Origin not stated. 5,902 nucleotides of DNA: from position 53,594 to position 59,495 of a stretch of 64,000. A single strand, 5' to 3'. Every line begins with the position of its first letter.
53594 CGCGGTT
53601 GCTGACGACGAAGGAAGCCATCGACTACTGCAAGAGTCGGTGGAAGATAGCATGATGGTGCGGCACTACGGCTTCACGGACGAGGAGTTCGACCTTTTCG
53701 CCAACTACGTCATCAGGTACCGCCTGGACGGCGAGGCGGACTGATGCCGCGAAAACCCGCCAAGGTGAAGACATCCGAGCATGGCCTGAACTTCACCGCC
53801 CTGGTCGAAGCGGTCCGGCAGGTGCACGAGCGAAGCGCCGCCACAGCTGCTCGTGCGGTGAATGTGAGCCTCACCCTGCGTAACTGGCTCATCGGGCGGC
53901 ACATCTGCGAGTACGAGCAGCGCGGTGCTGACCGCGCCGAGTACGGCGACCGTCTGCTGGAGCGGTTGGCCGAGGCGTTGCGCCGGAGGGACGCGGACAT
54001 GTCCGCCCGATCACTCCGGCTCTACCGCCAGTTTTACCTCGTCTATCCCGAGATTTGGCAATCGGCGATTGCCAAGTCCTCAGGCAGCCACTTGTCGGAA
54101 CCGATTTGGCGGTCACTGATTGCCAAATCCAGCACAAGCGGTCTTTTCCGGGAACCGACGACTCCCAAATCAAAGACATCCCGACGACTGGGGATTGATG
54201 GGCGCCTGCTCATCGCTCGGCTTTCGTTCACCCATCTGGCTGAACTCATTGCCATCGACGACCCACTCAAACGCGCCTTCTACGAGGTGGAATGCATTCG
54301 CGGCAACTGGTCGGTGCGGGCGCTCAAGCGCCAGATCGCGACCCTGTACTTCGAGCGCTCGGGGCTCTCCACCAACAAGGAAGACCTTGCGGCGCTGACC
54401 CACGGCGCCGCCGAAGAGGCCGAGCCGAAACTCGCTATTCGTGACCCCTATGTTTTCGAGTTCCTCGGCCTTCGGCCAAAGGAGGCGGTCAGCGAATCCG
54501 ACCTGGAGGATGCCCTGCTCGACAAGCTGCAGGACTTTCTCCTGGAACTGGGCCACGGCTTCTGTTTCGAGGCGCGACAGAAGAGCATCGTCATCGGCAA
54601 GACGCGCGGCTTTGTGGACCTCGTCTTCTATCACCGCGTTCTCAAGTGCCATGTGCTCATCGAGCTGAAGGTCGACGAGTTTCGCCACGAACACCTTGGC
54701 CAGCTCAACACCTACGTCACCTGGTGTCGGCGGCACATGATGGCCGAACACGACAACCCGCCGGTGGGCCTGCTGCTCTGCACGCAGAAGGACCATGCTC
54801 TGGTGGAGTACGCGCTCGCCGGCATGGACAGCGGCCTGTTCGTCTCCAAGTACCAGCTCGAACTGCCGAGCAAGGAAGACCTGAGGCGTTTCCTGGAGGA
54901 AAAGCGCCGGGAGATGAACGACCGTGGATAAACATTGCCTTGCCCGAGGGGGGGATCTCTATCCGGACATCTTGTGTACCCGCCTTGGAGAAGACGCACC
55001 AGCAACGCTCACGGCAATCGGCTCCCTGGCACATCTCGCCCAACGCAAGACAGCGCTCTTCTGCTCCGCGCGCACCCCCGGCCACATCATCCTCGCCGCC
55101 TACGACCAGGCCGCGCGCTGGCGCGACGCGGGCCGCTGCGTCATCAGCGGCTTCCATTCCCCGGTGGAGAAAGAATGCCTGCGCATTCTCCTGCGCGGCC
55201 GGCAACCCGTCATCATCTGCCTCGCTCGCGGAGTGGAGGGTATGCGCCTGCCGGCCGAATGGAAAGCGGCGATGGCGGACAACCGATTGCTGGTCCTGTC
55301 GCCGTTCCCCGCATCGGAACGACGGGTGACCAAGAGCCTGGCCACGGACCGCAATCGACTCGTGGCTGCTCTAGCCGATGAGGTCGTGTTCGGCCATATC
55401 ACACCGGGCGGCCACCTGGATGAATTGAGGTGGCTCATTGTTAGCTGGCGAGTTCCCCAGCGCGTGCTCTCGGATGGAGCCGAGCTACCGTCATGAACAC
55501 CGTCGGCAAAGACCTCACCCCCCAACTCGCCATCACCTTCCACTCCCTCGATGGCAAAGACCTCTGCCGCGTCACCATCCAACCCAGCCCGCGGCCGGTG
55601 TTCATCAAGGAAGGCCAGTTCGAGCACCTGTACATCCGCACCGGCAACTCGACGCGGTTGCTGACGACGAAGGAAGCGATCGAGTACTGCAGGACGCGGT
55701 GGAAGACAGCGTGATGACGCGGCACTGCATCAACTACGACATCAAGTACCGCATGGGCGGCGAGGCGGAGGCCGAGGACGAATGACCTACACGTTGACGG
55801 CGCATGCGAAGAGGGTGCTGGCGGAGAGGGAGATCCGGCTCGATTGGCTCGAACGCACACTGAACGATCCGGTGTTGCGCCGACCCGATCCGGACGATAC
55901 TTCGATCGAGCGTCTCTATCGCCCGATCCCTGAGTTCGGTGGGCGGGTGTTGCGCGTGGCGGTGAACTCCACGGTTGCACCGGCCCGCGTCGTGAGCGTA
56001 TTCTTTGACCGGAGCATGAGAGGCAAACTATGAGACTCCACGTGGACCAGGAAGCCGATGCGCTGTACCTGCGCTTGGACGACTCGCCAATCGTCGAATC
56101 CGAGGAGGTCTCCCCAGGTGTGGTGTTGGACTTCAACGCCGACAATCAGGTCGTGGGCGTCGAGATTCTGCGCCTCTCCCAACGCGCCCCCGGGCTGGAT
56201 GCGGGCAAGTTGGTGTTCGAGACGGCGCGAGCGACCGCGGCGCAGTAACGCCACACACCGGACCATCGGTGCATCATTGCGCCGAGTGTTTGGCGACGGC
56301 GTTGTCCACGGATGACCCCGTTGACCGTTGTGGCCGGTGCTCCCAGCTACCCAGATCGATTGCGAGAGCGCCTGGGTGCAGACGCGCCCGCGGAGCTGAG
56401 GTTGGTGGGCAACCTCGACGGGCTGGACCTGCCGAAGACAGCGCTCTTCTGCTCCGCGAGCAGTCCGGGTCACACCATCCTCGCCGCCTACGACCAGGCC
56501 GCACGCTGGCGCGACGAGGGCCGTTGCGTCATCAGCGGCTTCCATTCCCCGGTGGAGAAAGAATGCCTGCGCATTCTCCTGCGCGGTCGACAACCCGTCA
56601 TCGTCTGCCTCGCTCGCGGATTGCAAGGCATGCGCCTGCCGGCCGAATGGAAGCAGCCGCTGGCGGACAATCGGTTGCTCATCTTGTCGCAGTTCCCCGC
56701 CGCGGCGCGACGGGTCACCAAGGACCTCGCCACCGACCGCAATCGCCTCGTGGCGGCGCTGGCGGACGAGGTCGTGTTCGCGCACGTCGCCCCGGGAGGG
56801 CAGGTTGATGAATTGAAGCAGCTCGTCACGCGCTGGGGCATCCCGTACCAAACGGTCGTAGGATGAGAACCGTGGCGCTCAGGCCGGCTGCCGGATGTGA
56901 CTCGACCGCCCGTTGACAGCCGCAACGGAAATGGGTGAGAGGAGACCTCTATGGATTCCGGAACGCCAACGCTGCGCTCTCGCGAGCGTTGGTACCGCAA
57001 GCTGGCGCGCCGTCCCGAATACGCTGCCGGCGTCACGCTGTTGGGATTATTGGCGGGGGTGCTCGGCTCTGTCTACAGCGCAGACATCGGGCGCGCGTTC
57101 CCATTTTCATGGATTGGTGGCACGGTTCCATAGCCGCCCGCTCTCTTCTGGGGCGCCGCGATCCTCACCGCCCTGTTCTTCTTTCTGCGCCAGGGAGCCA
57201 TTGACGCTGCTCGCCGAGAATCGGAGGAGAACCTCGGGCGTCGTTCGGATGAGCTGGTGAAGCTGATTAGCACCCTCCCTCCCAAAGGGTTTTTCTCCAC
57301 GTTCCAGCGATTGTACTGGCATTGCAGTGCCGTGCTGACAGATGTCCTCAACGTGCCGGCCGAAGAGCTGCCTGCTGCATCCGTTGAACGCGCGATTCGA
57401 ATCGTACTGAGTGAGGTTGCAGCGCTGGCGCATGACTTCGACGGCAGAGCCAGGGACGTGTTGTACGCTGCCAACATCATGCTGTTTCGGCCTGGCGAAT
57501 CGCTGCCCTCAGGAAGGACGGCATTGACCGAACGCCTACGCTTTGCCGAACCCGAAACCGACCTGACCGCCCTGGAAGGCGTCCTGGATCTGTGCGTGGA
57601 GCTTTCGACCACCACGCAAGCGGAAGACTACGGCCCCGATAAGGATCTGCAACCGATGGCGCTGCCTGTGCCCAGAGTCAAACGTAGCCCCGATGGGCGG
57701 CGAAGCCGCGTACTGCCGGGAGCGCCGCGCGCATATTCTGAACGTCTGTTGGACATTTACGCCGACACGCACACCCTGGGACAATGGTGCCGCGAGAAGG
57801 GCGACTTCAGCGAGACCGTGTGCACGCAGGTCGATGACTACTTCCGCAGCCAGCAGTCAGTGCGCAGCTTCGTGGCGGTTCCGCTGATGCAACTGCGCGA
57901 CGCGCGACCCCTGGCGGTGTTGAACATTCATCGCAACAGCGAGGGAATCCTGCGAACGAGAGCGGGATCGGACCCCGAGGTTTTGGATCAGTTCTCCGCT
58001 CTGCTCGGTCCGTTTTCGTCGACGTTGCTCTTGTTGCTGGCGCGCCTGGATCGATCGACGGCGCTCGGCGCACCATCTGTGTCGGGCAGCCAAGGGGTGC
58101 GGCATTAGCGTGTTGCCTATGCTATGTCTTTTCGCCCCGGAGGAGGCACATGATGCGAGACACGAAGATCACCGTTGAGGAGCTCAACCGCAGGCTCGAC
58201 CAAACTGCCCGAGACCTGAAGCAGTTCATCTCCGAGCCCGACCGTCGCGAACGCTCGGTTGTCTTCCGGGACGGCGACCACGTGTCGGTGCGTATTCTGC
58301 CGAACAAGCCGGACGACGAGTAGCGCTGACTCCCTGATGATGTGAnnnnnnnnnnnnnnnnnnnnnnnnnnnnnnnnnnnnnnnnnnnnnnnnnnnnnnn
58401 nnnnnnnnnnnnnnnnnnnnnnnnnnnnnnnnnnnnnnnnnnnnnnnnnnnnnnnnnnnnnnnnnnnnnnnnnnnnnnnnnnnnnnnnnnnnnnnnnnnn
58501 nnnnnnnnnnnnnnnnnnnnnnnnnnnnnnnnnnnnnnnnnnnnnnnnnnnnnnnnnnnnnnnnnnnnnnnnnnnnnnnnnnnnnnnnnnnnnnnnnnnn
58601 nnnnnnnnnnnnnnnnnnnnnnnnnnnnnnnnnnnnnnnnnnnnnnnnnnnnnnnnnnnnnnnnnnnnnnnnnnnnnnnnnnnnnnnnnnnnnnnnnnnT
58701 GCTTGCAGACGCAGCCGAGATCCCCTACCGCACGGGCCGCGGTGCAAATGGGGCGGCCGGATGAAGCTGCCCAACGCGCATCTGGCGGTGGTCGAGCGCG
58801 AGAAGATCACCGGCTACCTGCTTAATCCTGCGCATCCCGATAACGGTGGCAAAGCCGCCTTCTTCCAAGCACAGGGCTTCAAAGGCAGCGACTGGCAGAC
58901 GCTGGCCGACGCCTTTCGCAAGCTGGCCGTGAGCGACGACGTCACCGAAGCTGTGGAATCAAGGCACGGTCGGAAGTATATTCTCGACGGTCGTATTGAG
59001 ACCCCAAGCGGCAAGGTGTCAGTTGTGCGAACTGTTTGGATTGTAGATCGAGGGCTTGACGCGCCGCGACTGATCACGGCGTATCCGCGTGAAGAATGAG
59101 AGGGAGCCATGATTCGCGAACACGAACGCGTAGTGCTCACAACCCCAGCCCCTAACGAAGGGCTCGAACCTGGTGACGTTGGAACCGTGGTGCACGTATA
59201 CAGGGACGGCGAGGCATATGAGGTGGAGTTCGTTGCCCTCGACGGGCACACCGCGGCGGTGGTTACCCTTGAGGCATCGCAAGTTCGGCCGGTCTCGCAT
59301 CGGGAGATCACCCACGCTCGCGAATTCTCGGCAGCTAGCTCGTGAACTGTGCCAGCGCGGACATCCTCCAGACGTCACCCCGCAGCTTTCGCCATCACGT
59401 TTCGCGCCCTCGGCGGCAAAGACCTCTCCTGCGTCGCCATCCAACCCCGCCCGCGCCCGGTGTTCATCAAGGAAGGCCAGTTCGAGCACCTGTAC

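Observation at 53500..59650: Second cassette array bounded by 3-prime fragments of an AlbA_2 (Schlafen-like) gene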

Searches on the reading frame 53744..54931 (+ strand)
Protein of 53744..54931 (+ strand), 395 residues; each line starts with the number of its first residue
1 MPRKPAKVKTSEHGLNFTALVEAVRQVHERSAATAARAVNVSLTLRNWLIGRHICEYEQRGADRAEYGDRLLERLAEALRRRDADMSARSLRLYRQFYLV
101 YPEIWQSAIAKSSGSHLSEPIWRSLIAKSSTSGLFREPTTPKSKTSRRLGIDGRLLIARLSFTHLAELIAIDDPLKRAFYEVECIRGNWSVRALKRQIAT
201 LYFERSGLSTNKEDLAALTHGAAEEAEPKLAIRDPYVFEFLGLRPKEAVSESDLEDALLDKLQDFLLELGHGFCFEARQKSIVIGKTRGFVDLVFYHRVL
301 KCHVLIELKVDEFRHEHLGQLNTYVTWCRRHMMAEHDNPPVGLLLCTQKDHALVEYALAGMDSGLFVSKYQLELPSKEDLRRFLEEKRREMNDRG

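Call 10: search_protein_families(library=pfam, max_evalue=0.01, proteins=[window:53744-54931:+])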
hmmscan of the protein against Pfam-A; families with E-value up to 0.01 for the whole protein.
window:53744-54931:+ (395 aa): 2 families
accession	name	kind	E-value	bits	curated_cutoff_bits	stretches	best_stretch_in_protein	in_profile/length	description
PF06250.17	YhcG_C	-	5.7e-55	185.9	32.5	1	231-381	3-153/157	YhcG PDDEXK nuclease domain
PF17761.7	DUF1016_N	-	4.9e-27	95.1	32.8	1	24-205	2-137/137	DUF1016 N-terminal domain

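Call 52: search_protein_families(library=padloc, proteins=[window:53744-54931:+], max_evalue=0.001)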
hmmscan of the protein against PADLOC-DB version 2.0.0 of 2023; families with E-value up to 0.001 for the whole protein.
window:53744-54931:+ (395 aa): 31 families (the best 25 are shown)
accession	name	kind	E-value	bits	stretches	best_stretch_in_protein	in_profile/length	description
PDLC04807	PDC-S02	-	5.3e-127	421.8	1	14-393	10-344/351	-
PDLC04803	PDC-S02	-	4.4e-91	303.3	1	86-390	10-260/269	-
PDLC04810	PDC-S02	-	1.8e-79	265.5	1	16-384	10-340/355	-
PDLC04795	PDC-S02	-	1.8e-78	262.3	1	17-387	24-343/357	-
PDLC04831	PDC-S02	-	2.5e-74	248.8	1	18-387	12-340/346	-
PDLC04820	PDC-S02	-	4.4e-69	231.1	2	157-391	121-323/332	-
PDLC04822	PDC-S02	-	5.5e-62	208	1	18-354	11-292/294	-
PDLC04827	PDC-S02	-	1.2e-56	190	2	156-286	101-231/234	-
PDLC04813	PDC-S02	-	2.5e-51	172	1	231-388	7-162/175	-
PDLC04817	PDC-S02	-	1.4e-35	121.2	3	159-262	104-208/286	-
PDLC04802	PDC-S02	-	5.4e-34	115.7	2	263-386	69-169/171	-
PDLC04812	PDC-S02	-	8.2e-31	104.9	2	18-117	9-108/151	-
PDLC01464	PD_DExK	-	5.8e-30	102.3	1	163-307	2-126/126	"CAS-I,CAS-II,CAS-III,CAS-IV,CAS-V,CAS-VI; associated"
PDLC04798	PDC-S02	-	1.3e-28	98.6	1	226-375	45-192/222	-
PDLC04826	PDC-S02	-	3.3e-26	90.3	1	16-274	10-217/222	-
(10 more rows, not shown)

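Call 59: search_protein_families(library=ncbifam, proteins=[window:53744-54931:+], max_evalue=0.01)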
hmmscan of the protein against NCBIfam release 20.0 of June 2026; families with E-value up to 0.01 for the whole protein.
window:53744-54931:+ (395 aa): 1 family
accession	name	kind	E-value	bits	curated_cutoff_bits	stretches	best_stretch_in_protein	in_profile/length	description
NF040880.1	adnlytase_SelO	equivalog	0.0025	16.6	900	1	27-90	407-467/480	protein adenylyltransferase SelO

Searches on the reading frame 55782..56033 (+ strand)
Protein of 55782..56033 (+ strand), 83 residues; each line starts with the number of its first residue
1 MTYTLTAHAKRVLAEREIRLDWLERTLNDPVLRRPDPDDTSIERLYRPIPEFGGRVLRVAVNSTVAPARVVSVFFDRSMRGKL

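Call 10: search_protein_families(library=pfam, max_evalue=0.01, proteins=[window:55782-56033:+])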
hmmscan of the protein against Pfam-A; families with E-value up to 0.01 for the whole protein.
window:55782-56033:+ (83 aa): 1 family
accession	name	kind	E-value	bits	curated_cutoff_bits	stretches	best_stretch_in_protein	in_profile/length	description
PF14076.12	DUF4258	-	5.1e-07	30.3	25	1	5-74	1-70/71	Domain of unknown function (DUF4258)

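Call 58: search_protein_families(library=padloc, proteins=[window:55782-56033:+], max_evalue=1)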
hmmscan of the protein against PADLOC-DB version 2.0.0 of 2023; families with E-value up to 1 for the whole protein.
window:55782-56033:+ (83 aa): 0 families

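Call 59: search_protein_families(library=ncbifam, proteins=[window:55782-56033:+], max_evalue=0.01)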
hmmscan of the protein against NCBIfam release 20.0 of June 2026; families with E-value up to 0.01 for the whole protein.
window:55782-56033:+ (83 aa): 0 families

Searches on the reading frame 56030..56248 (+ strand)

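Call 10: search_protein_families(library=pfam, max_evalue=0.01, proteins=[window:56030-56248:+])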
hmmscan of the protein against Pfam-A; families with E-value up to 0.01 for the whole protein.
window:56030-56248:+ (72 aa): 1 family
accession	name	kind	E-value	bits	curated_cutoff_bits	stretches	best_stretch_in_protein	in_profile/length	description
PF10049.14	DUF2283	-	2.9e-18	66.2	23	1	5-50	4-49/49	Protein of unknown function (DUF2283)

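Call 58: search_protein_families(library=padloc, proteins=[window:56030-56248:+], max_evalue=1)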
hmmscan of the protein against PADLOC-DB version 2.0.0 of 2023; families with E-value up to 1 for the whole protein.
window:56030-56248:+ (72 aa): 0 families

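Call 59: search_protein_families(library=ncbifam, proteins=[window:56030-56248:+], max_evalue=0.01)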
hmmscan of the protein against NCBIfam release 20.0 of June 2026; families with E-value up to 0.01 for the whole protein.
window:56030-56248:+ (72 aa): 0 families

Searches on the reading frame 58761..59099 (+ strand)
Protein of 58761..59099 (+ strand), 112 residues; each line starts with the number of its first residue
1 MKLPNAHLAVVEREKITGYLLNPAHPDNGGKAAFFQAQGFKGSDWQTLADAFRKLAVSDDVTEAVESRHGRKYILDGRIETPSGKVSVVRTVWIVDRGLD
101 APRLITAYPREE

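Call 10: search_protein_families(library=pfam, max_evalue=0.01, proteins=[window:58761-59099:+])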
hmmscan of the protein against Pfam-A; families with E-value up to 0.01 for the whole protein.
window:58761-59099:+ (112 aa): 1 family
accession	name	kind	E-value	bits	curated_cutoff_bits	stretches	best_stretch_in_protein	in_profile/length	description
PF21814.2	DUF6883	-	1.5e-32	112.5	27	1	2-110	1-109/110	Domain of unknown function (DUF6883)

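Call 58: search_protein_families(library=padloc, proteins=[window:58761-59099:+], max_evalue=1)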
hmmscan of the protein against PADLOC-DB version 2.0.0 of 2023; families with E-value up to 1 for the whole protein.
window:58761-59099:+ (112 aa): 0 families

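Call 59: search_protein_families(library=ncbifam, proteins=[window:58761-59099:+], max_evalue=0.01)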
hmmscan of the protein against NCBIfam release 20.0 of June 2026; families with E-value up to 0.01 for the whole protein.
window:58761-59099:+ (112 aa): 0 families

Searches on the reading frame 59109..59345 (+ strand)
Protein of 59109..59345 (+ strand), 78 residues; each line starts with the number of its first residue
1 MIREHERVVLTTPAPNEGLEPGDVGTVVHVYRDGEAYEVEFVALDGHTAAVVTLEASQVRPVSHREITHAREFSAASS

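Call 10: search_protein_families(library=pfam, max_evalue=0.01, proteins=[window:59109-59345:+])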
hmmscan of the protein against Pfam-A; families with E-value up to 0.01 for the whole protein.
window:59109-59345:+ (78 aa): 1 family
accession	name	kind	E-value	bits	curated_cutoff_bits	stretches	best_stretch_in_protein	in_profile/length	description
PF16277.11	DUF4926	-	2.8e-21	75.1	29.1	1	4-60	1-56/57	Domain of unknown function (DUF4926)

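Call 58: search_protein_families(library=padloc, proteins=[window:59109-59345:+], max_evalue=1)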
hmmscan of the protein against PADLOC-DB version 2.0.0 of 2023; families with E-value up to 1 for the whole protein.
window:59109-59345:+ (78 aa): 0 families

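Call 59: search_protein_families(library=ncbifam, proteins=[window:59109-59345:+], max_evalue=0.01)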
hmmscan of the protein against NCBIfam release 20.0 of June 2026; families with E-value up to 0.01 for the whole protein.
window:59109-59345:+ (78 aa): 0 families
